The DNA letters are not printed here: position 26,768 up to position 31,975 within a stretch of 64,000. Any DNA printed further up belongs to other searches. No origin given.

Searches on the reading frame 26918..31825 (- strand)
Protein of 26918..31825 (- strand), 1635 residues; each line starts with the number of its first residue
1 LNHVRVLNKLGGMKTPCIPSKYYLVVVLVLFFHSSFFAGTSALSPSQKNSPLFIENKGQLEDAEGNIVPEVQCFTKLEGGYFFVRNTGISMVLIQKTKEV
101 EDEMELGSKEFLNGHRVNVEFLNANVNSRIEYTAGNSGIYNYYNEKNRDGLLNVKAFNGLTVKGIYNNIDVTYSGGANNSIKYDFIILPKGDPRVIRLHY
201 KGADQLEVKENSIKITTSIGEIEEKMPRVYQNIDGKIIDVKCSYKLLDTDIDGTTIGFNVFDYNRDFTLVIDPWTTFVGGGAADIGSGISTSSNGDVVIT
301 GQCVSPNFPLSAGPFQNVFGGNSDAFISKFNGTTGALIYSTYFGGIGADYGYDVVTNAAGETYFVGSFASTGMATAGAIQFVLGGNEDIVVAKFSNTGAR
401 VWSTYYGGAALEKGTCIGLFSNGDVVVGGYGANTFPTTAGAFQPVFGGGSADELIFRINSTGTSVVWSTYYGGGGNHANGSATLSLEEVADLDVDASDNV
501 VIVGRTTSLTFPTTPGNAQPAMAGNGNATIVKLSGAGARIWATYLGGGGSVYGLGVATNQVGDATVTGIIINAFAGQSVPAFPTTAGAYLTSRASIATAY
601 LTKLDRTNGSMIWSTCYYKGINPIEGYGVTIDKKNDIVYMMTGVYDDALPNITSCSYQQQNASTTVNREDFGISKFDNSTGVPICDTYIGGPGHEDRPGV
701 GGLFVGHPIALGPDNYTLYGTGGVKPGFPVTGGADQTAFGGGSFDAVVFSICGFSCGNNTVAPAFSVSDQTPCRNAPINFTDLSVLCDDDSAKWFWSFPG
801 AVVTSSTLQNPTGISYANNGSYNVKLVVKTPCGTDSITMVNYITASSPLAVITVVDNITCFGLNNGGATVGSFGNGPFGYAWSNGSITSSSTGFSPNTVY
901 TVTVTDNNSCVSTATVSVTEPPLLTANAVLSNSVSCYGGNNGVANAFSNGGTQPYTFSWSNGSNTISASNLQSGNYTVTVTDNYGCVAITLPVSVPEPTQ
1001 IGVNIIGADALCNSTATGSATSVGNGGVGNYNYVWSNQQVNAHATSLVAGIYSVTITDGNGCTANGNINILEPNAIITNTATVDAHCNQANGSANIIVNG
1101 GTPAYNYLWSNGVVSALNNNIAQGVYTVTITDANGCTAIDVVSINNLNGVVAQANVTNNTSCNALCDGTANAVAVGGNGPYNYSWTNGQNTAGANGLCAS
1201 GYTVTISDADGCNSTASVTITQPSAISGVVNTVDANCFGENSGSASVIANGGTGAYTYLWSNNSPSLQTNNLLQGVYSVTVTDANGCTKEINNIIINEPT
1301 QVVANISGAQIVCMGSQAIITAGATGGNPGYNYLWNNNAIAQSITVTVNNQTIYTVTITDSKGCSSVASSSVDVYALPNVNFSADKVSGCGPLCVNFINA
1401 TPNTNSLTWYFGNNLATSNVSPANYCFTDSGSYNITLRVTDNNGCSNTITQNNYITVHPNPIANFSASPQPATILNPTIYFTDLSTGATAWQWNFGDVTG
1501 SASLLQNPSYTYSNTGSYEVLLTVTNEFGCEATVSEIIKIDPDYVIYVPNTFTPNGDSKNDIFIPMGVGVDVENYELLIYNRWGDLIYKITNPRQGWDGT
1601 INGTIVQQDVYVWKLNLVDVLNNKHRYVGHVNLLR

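Call 8: search_protein_families(library=pfam, proteins=[window:26918-31825:-], max_evalue=0.001)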
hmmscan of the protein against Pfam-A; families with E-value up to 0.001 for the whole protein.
window:26918-31825:- (1635 aa): 5 families
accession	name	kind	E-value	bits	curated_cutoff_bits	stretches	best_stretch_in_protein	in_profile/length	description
PF25778.1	DUF7948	-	3.9e-51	174.6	27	1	53-274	1-214/214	Domain of unknown function (DUF7948)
PF13573.12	SprB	-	1.2e-32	111.7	28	4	1230-1264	2-36/37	SprB repeat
PF18911.6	PKD_4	-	4.1e-22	78.5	27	3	1470-1533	15-77/85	PKD domain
PF00801.26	PKD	-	5.2e-14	52.5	23.5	2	1475-1534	13-75/80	PKD domain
PF13585.12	CHU_C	-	7.8e-14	52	27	1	1547-1630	2-83/86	CHU_C Type IX secretion signal domain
